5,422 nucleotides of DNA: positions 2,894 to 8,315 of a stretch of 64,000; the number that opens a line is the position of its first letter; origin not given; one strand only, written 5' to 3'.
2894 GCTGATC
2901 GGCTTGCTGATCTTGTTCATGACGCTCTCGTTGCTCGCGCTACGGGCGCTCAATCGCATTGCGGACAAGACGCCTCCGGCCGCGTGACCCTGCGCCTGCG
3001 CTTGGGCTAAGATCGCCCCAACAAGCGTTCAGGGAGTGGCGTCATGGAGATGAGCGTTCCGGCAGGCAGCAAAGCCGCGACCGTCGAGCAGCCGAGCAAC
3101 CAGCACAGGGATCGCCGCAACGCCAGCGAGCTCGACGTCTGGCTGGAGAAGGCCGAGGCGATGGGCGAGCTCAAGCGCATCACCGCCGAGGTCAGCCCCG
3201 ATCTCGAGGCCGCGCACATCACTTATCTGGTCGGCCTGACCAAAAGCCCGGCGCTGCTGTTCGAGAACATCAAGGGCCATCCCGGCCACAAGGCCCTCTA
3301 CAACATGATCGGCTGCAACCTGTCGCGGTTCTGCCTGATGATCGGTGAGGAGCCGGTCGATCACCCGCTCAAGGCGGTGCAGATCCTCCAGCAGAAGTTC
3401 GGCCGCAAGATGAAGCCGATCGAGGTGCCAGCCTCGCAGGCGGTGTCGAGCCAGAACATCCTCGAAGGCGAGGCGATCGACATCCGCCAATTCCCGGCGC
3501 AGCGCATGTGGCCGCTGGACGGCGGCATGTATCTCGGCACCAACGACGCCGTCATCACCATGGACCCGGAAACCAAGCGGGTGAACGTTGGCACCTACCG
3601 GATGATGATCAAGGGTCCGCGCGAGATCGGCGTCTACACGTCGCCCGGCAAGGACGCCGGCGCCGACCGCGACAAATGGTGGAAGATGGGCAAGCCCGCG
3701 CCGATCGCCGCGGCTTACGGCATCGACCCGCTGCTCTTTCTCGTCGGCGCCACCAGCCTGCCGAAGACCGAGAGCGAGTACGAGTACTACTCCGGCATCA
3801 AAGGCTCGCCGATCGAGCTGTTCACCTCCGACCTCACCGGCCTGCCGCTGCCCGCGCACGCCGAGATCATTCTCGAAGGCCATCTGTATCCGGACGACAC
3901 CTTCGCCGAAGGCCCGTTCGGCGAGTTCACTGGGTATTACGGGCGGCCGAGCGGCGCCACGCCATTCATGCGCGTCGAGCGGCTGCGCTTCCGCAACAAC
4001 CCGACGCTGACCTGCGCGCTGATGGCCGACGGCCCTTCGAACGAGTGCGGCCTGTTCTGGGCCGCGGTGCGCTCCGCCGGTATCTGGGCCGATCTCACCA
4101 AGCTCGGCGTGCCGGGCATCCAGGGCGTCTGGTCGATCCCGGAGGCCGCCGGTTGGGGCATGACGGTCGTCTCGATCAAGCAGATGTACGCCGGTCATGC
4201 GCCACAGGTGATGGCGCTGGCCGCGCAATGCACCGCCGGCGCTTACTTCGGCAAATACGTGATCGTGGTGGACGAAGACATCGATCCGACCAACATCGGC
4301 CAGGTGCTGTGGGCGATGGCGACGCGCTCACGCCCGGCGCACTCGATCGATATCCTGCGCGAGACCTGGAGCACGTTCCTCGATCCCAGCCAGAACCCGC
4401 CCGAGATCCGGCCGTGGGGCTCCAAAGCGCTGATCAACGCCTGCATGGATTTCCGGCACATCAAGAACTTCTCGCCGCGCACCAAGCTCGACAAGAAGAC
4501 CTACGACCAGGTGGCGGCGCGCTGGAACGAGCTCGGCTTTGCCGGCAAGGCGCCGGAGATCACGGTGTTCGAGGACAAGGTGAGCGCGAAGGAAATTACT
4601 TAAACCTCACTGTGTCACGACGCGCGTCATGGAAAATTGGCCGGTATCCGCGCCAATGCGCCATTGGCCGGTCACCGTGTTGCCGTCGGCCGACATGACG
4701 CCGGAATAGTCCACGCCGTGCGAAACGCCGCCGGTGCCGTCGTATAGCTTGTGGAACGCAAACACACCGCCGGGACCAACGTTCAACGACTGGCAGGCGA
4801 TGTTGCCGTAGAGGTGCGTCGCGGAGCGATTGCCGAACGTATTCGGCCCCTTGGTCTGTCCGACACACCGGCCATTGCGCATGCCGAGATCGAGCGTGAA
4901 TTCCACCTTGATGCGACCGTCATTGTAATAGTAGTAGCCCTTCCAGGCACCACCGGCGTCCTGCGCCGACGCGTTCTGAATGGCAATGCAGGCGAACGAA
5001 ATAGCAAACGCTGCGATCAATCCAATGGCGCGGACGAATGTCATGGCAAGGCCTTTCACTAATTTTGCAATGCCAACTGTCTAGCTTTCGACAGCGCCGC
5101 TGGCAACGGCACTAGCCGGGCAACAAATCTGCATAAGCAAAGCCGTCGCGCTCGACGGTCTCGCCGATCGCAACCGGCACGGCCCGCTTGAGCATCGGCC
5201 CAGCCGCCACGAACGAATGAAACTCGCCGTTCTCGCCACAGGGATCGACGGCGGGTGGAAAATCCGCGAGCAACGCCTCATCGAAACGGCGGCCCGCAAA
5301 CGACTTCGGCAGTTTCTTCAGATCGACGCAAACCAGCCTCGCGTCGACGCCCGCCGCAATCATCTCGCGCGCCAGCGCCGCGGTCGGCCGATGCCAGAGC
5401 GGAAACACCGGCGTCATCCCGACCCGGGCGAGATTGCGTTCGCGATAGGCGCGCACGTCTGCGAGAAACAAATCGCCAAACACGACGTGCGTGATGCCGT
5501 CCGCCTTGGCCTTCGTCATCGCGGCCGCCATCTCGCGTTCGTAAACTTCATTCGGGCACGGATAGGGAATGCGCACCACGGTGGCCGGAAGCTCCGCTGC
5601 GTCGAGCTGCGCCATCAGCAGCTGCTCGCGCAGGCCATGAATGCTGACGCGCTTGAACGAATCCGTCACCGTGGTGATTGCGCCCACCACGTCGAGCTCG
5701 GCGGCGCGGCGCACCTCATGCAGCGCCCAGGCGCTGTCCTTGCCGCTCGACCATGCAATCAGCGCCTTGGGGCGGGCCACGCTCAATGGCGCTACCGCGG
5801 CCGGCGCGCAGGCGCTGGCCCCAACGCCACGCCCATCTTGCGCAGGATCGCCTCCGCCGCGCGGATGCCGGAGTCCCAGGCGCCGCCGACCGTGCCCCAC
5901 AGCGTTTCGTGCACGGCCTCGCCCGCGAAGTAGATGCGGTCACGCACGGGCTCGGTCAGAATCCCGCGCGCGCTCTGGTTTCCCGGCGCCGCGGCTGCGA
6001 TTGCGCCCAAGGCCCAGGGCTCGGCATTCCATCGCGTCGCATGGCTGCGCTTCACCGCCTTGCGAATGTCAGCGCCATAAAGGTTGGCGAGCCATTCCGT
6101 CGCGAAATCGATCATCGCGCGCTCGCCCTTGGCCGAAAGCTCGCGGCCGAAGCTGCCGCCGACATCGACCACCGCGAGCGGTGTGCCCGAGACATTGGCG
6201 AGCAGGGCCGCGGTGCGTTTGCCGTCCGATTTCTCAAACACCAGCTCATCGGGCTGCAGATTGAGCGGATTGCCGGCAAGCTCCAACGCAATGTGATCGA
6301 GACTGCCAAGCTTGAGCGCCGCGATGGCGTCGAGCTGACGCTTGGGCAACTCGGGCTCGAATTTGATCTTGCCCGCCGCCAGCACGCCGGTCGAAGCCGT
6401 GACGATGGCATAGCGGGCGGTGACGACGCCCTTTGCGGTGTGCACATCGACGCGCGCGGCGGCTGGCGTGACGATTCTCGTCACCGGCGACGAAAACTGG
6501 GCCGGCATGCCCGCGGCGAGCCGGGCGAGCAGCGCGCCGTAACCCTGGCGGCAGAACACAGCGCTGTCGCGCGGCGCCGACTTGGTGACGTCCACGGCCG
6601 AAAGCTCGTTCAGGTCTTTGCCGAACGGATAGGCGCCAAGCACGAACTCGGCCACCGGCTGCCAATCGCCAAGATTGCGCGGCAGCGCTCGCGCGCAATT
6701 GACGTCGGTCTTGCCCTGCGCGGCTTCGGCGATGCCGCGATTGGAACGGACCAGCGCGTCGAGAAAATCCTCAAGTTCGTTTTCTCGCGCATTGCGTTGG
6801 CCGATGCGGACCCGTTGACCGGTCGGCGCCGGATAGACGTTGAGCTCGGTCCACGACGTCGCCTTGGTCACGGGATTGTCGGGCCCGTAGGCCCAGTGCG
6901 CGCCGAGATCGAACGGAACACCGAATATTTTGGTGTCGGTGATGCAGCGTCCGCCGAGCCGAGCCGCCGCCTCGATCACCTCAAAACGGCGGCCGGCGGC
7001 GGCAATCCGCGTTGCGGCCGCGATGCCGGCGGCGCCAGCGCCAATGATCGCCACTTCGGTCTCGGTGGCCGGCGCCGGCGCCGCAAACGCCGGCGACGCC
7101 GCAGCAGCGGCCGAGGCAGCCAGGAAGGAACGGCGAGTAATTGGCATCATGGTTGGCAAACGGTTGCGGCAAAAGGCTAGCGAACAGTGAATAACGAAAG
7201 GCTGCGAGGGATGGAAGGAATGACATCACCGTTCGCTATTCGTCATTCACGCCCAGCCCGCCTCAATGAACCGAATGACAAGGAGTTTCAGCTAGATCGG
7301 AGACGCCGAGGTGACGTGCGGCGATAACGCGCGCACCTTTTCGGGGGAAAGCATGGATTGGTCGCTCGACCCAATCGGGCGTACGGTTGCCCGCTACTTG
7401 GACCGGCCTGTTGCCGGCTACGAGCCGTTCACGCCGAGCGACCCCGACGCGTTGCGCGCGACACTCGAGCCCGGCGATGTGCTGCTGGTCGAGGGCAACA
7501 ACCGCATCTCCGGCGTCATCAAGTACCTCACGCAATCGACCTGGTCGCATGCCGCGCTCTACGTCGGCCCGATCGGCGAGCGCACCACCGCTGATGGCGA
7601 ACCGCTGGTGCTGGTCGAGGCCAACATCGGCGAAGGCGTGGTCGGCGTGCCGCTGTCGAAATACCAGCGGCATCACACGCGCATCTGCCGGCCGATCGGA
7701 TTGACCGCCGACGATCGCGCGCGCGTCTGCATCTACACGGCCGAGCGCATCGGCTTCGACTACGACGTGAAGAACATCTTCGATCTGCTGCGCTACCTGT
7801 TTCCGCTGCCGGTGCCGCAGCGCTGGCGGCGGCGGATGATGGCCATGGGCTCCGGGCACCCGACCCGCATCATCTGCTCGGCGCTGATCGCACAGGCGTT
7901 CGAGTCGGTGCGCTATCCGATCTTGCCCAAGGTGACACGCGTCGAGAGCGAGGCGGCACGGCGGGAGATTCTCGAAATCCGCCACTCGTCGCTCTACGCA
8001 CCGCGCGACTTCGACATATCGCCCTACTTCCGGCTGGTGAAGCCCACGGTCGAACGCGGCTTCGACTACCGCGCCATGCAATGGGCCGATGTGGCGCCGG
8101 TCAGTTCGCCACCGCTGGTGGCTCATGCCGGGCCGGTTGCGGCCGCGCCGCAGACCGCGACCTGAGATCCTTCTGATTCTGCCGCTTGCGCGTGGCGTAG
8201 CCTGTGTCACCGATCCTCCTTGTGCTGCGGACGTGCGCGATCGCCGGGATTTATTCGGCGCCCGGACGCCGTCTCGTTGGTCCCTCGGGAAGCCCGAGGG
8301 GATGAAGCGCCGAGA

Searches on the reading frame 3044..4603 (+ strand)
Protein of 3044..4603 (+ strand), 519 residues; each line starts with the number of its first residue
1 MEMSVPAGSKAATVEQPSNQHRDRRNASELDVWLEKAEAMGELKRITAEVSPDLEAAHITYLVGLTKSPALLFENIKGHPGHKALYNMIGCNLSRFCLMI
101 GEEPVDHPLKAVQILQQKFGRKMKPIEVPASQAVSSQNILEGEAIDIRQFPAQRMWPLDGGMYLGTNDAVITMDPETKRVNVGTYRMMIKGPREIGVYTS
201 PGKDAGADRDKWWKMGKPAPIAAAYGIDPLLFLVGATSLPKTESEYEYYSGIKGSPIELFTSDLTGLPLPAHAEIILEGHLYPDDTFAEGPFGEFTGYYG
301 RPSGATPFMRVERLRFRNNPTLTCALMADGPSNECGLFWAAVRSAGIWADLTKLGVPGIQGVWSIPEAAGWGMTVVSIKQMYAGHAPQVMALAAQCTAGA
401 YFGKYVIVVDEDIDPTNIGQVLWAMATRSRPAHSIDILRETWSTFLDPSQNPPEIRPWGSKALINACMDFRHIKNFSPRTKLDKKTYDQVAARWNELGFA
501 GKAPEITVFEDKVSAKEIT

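Call 26: search_protein_families(library=ncbifam, proteins=[window:3044-4603:+], max_evalue=0.00001)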
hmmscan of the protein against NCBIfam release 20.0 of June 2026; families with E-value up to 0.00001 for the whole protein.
window:3044-4603:+ (519 aa): 7 families
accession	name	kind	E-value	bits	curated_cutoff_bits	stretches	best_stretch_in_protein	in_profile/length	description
TIGR02724.1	phenyl_P_beta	equivalog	5.2e-86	288.9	468.95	1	36-498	9-470/472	phenylphosphate carboxylase subunit beta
NF041204.1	VdcC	exception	9.6e-79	265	650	1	32-470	6-439/467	non-oxidative hydroxyarylic acid decarboxylases subunit C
TIGR00148.1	TIGR00148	subfamily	2.9e-77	260.2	244.85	1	34-455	5-427/438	UbiD family decarboxylase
TIGR03701.1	mena_SCO4490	equivalog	2.3e-60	204.6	495.9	1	34-443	3-418/433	menaquinone biosynthesis decarboxylase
TIGR02723.1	phenyl_P_alpha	equivalog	1.3e-51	175.7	564.6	1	35-466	15-442/485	phenylphosphate carboxylase subunit alpha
NF041219.1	BagN_FevL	exception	6.1e-51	173.4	1000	1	25-451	15-450/502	bagremycin/ferroverdin biosynthesis UbiD family decarboxylase BagN/FevL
NF008175.0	PRK10922.1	equivalog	1.3e-49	169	788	1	31-498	10-489/497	4-hydroxy-3-polyprenylbenzoate decarboxylase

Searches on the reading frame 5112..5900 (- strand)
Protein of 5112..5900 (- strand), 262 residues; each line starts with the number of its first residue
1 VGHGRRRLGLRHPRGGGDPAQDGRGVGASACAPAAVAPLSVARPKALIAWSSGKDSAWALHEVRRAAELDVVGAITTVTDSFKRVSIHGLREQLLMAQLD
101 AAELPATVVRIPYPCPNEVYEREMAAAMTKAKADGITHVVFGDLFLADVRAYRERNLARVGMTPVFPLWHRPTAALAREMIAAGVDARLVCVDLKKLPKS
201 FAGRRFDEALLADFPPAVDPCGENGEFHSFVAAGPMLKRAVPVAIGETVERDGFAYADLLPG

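Call 26: search_protein_families(library=ncbifam, proteins=[window:5112-5900:-], max_evalue=0.00001)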
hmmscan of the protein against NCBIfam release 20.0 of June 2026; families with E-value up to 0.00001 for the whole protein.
window:5112-5900:- (262 aa): 3 families
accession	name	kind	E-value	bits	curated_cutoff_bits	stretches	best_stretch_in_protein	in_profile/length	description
NF052346.1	PAB0415_fam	hypoth_equivalog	3.4e-16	59.6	250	1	135-251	77-197/205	PAB0415 family putative ATP pyrophosphatase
TIGR03679.1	Dph6_archaeal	equivalog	1.3e-15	57.2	197.3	1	50-248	4-204/218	diphthine--ammonia ligase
NF052347.1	TTX_0299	hypoth_equivalog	7.2e-09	35.5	250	1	50-255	4-196/200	TTX_0299 family putative ATP pyrophosphatase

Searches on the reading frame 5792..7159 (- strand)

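Call 26: search_protein_families(library=ncbifam, proteins=[window:5792-7159:-], max_evalue=0.00001)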
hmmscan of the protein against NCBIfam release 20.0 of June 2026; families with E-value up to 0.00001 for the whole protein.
window:5792-7159:- (455 aa): 8 families
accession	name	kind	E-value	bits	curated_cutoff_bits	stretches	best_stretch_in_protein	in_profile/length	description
TIGR03467.1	HpnE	equivalog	4e-12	46.2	283.05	1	36-74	1-39/430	hydroxysqualene dehydroxylase HpnE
TIGR02734.1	crtI_fam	subfamily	2.1e-08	33.3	238.1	1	37-94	2-58/504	phytoene desaturase family protein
NF005560.0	PRK07233.1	equivalog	5.1e-08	32.2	252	1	35-70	2-37/435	hypothetical protein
NF009410.0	PRK12771.1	subfamily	2.7e-07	29.6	516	1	17-70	122-175/566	NAD(P)-binding protein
NF058655.1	CrtID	equivalog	5.5e-07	28.8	640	1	36-94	1-58/478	bifunctional phytoene desaturase/3,4-desaturase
NF005547.0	PRK07208.1-3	equivalog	4.7e-06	25.6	380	0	34-88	5-58/465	hypothetical protein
NF005548.0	PRK07208.1-4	equivalog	7.8e-06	24.7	389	0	33-92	3-61/488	hypothetical protein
NF005545.0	PRK07208.1-1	equivalog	7.8e-06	24.5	451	0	32-106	6-78/504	hypothetical protein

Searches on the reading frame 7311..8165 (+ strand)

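Call 3: search_protein_families(library=pfam, proteins=[window:7311-8165:+], max_evalue=0.01)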
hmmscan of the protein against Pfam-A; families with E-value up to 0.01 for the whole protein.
window:7311-8165:+ (284 aa): 1 family
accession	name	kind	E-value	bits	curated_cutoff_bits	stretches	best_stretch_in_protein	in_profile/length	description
PF05708.18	Peptidase_C92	-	2.4e-08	34.6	27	1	52-154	2-99/166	Permuted papain-like amidase enzyme, YaeF/YiiX, C92 family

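Call 4: search_protein_families(library=ncbifam, proteins=[window:7311-8165:+], max_evalue=0.01)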
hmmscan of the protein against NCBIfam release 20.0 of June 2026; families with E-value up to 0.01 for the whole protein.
window:7311-8165:+ (284 aa): 1 family
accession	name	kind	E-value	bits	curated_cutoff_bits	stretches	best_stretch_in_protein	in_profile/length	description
NF008552.0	PRK11479.1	equivalog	7.6e-05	21.9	279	1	50-163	63-166/274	YaeF family permuted papain-like enzyme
